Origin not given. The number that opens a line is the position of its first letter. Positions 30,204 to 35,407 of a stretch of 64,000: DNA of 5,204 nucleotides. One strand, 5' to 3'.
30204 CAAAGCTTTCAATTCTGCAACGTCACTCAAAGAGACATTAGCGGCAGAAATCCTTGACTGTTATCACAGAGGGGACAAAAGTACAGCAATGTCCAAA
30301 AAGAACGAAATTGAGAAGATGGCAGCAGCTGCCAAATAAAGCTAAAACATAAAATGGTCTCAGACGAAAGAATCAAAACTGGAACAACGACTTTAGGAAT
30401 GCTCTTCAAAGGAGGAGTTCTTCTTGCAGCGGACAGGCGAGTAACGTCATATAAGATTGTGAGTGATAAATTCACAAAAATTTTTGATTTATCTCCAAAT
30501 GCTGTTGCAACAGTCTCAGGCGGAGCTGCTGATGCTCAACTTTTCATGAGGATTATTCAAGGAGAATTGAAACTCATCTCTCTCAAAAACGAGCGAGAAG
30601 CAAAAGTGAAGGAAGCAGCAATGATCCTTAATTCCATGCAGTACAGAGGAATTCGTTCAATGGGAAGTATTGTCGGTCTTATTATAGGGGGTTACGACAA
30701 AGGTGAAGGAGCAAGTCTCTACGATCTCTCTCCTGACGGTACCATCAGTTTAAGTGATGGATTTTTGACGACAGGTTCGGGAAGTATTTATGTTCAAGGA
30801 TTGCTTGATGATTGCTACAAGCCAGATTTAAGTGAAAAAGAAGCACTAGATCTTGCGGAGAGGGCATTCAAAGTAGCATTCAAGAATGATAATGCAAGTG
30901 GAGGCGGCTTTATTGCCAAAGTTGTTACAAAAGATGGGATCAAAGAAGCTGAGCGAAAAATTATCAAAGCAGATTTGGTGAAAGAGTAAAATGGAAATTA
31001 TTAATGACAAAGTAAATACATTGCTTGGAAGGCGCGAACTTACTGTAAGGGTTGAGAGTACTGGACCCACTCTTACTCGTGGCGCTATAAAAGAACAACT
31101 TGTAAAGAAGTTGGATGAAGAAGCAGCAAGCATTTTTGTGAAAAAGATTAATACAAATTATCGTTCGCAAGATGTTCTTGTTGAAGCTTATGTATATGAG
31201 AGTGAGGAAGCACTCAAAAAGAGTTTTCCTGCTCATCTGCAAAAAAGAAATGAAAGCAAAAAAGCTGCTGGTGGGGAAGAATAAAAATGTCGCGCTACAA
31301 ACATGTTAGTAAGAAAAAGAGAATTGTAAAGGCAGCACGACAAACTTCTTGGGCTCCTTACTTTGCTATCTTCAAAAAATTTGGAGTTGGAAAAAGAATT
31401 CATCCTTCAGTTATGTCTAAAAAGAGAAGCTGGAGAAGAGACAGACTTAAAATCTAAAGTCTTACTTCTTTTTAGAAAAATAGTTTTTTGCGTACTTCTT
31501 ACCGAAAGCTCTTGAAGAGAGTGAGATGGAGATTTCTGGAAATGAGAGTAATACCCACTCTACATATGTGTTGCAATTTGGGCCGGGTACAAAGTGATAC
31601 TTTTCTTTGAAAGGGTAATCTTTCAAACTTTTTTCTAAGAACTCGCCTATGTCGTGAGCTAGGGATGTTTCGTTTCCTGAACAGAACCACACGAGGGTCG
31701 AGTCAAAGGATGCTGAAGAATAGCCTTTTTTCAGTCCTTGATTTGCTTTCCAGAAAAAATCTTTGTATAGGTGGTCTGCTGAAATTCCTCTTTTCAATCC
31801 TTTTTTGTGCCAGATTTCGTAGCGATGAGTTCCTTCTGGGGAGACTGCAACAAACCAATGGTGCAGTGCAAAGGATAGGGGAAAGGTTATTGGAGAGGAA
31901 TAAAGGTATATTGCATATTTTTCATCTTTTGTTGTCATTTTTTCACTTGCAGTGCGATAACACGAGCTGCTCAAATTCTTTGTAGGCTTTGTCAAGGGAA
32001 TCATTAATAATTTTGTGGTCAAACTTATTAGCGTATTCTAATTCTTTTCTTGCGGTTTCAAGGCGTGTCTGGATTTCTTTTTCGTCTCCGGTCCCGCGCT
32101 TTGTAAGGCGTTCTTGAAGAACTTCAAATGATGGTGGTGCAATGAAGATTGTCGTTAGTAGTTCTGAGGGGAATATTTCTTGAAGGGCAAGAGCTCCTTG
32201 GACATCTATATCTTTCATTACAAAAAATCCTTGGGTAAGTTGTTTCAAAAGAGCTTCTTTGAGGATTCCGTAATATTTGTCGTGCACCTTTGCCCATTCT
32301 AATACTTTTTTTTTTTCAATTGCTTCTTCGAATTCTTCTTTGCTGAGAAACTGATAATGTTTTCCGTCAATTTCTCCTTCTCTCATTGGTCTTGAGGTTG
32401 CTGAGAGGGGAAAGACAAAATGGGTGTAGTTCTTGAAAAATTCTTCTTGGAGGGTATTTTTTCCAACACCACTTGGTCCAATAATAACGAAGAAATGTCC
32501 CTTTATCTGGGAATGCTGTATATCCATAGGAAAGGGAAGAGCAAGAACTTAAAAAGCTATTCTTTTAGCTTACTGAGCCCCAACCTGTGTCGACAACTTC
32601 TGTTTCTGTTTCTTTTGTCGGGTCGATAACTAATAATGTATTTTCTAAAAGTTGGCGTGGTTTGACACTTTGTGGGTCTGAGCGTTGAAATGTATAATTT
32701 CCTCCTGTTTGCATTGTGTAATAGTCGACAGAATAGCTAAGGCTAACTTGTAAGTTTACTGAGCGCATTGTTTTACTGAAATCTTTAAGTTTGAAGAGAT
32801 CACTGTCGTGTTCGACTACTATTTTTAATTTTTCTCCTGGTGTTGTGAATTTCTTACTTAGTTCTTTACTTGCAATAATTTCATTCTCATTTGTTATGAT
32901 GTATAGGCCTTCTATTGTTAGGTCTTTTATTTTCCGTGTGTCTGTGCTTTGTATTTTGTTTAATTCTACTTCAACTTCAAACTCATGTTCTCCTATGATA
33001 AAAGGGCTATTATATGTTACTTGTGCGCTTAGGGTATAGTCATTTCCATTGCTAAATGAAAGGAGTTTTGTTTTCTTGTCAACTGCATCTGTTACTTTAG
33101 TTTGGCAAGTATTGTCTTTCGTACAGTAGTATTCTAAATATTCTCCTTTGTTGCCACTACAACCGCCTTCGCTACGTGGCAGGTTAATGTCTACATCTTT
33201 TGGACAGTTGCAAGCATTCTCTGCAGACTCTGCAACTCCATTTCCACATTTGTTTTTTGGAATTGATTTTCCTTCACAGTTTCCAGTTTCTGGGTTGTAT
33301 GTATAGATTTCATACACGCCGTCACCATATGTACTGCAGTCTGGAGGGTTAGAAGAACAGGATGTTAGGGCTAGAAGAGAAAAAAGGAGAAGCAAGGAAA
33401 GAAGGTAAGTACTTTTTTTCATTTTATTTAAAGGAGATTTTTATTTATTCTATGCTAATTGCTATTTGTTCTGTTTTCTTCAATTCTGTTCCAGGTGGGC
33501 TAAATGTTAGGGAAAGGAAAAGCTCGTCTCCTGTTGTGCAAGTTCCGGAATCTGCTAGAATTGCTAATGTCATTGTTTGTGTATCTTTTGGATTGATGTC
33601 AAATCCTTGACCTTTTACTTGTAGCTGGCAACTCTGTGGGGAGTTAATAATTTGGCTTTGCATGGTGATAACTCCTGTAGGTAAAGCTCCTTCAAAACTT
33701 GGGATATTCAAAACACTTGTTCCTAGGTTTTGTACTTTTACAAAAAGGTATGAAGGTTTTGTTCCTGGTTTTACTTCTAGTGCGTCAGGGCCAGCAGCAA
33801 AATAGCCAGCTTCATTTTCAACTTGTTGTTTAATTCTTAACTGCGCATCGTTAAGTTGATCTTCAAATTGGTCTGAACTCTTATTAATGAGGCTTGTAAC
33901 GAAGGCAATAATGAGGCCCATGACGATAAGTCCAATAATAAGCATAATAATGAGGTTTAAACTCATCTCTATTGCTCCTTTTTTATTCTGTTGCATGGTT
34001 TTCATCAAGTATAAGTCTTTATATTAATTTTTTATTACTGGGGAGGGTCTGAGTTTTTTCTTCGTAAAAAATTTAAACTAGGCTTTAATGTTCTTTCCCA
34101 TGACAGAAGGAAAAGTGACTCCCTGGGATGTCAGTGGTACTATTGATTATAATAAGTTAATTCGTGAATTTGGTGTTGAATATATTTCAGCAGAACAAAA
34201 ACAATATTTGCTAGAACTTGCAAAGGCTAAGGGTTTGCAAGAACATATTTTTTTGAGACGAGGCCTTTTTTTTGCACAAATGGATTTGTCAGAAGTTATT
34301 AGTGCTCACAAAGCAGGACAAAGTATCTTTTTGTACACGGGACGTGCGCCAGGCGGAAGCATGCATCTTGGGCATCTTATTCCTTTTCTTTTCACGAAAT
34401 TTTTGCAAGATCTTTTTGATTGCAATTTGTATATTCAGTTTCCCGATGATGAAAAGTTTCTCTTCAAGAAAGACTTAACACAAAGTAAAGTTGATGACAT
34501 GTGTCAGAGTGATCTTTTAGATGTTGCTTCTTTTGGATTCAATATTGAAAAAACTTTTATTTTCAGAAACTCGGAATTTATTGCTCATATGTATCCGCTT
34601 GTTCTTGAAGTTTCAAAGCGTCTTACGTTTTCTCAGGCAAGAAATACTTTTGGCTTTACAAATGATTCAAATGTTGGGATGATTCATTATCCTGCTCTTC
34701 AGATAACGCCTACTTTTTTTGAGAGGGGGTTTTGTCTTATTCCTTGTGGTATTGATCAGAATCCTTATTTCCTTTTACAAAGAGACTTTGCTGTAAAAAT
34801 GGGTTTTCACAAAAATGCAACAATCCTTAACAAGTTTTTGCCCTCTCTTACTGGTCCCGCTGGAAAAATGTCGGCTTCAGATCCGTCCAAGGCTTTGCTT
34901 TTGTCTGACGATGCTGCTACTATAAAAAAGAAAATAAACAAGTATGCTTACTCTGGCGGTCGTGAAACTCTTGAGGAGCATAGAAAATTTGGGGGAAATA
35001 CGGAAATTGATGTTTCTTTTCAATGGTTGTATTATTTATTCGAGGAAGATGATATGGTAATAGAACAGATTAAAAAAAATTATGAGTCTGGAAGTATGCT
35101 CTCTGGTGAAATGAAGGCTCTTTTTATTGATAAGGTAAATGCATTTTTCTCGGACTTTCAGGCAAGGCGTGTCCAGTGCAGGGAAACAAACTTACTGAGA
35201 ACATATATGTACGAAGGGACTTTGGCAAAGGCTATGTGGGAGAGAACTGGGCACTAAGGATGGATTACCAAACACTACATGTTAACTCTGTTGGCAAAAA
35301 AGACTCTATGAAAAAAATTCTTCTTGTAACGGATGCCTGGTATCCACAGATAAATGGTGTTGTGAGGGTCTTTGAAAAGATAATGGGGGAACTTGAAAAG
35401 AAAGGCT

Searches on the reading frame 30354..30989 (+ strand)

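Call 67: search_protein_families(library=pfam, proteins=[window:30354-30989:+], max_evalue=0.0001)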
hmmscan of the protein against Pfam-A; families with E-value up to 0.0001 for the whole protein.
window:30354-30989:+ (211 aa): 1 family
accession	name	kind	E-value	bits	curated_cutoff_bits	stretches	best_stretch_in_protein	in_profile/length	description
PF00227.31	Proteasome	-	2e-45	155.2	22.4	1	7-191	1-189/189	Proteasome subunit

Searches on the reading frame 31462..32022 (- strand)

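Call 67: search_protein_families(library=pfam, proteins=[window:31462-32022:-], max_evalue=0.0001)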
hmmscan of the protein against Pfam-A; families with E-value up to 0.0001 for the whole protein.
window:31462-32022:- (186 aa): 1 family
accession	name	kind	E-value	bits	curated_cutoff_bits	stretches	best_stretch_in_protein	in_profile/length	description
PF12570.13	DUF3750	-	3.5e-21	76.7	25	1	37-177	3-128/128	Protein of unknown function (DUF3750)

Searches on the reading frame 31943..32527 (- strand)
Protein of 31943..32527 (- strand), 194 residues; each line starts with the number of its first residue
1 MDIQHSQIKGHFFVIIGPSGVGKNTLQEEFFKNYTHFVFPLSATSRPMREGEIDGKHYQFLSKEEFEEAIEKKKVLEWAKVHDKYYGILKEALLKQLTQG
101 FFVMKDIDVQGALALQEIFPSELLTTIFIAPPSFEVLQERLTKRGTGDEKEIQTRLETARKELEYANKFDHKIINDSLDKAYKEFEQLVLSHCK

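Call 67: search_protein_families(library=pfam, proteins=[window:31943-32527:-], max_evalue=0.0001)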
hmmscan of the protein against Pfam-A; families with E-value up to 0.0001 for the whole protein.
window:31943-32527:- (194 aa): 1 family
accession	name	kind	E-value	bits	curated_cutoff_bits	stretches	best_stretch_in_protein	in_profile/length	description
PF00625.27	Guanylate_kin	-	2.1e-43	148.6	25.2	1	12-189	4-179/182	Guanylate kinase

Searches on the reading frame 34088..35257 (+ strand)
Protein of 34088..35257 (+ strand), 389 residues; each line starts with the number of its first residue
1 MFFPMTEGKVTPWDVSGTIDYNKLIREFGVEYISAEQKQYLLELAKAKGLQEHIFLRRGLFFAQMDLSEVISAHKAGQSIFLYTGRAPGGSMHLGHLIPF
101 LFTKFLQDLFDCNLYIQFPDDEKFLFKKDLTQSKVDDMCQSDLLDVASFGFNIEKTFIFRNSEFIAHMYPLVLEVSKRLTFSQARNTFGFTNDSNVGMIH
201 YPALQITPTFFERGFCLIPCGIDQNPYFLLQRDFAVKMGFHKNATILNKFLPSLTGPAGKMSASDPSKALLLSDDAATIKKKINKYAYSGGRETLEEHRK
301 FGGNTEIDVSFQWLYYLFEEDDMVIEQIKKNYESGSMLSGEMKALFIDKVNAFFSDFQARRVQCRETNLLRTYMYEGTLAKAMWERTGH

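Call 68: search_protein_families(library=pfam, proteins=[window:34088-35257:+], max_evalue=0.0001)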
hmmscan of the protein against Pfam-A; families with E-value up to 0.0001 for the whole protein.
window:34088-35257:+ (389 aa): 1 family
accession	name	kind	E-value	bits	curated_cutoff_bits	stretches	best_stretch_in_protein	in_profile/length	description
PF00579.31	tRNA-synt_1b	-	8.1e-22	78.3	21.1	1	78-355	4-292/292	tRNA synthetases class I (W and Y)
